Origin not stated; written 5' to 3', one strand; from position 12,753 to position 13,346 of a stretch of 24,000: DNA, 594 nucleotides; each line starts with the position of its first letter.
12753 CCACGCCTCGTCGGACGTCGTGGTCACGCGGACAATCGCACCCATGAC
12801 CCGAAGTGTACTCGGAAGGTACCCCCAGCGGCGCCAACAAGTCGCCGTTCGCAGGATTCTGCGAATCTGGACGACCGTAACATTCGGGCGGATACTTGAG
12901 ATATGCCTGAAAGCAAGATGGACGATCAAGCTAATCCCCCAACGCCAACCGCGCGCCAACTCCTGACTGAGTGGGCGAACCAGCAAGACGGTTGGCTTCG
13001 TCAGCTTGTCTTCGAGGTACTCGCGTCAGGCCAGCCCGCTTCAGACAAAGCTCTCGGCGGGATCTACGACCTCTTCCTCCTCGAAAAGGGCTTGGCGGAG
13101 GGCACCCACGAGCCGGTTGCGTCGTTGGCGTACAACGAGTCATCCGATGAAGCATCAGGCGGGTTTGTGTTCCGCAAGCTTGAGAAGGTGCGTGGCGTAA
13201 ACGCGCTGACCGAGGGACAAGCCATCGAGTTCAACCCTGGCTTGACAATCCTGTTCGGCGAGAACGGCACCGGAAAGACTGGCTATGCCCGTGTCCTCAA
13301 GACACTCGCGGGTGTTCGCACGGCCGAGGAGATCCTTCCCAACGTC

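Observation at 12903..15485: RloC/PrrC-like split ABC ATPase with a central CxxC zinc hook, directly beside the recombinase end of a mobile element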

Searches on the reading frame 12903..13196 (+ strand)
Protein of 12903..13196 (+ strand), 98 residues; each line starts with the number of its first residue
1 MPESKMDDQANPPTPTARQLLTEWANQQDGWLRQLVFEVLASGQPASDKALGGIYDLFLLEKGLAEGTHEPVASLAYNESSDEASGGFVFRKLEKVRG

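Call 16: search_protein_families(library=pfam, proteins=[window:12903-13196:+], max_evalue=10)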
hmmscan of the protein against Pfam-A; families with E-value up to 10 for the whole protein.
seq(98 aa): 2 families
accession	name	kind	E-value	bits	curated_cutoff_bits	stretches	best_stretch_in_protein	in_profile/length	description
PF19955.5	EAD1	-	0.063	14.2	24.2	1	17-42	51-75/90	Effector-associated domain 1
PF11855.13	DUF3375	-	0.22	10.8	28.6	1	7-34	55-79/474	Protein of unknown function (DUF3375)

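Call 67: search_protein_families(library=pfam, alignment_id=A4, max_evalue=1)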
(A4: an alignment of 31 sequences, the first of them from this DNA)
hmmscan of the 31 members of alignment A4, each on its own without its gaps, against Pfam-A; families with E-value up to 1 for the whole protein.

A. member 1, seq(92 aa): 2 families
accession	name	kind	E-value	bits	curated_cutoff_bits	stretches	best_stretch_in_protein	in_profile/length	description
PF19955.5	EAD1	-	0.056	14.3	24.2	1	17-42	51-75/90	Effector-associated domain 1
PF11855.13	DUF3375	-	0.2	10.9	28.6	1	7-34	55-79/474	Protein of unknown function (DUF3375)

B. families by the number of members that match (of 31 scanned): 16 families
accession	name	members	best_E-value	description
PF08360.16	TetR_C_5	1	0.00023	QacR-like protein, C-terminal region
PF21000.2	RMI1_N_N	1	0.0042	RMI1, N-terminal helical domain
PF21245.3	PI4KB-PIK1_PIK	1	0.011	PI4KB/PIK1, accessory (PIK) domain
PF20883.3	Kbp-5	1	0.019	KNL (Kinetochore null) Binding Protein 5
PF15825.10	FAM25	1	0.022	FAM25 family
PF24212.1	DUF7433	1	0.023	Family of unknown function (DUF7433)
PF13646.12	HEAT_2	1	0.039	HEAT repeats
PF11991.13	Trp_DMAT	1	0.041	Tryptophan dimethylallyltransferase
PF19955.5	EAD1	1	0.056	Effector-associated domain 1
PF25607.1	DUF7939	1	0.086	Domain of unknown function (DUF7939)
PF09860.14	DUF2087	1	0.14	Uncharacterized protein conserved in bacteria (DUF2087)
PF07560.16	DUF1539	1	0.18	Domain of Unknown Function (DUF1539)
PF11855.13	DUF3375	1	0.2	Protein of unknown function (DUF3375)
PF02589.21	LUD_dom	1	0.2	LUD domain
PF12549.13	TOH_N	1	0.22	Tyrosine hydroxylase N terminal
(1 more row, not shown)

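Call 68: search_solved_structures(query=A4, max_evalue=10)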
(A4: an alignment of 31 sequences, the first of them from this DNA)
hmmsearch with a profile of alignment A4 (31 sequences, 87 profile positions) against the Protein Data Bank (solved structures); distinct sequences matched with E-value up to 10: 9.
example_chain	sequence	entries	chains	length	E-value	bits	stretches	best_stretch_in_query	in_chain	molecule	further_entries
3m3n_W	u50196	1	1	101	0.53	13.8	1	33-79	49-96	Neural Wiskott-Aldrich syndrome protein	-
9xac_5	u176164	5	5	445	0.9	13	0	31-70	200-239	Putative low-temperature viability protein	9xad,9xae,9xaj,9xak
5duk_A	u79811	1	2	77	1.4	12.4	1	37-72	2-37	putative DNA binding protein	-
7tuk_A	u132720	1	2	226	1.4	12.4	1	14-33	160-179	SAg protein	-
9iyx_A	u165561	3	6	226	1.4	12.4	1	14-33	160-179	Large envelope protein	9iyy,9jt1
8ymj_A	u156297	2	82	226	1.5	12.3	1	14-33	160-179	Isoform S of Large envelope protein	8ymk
3e8s_A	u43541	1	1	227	1.6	12.2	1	14-46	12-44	Putative SAM Dependent Methyltransferase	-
9u9b_A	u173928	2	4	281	1.9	12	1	14-33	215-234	Middle S protein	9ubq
6mcc_C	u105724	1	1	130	3.4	11.2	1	40-74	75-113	Anti-CRISPR AcrIIA2 Homolog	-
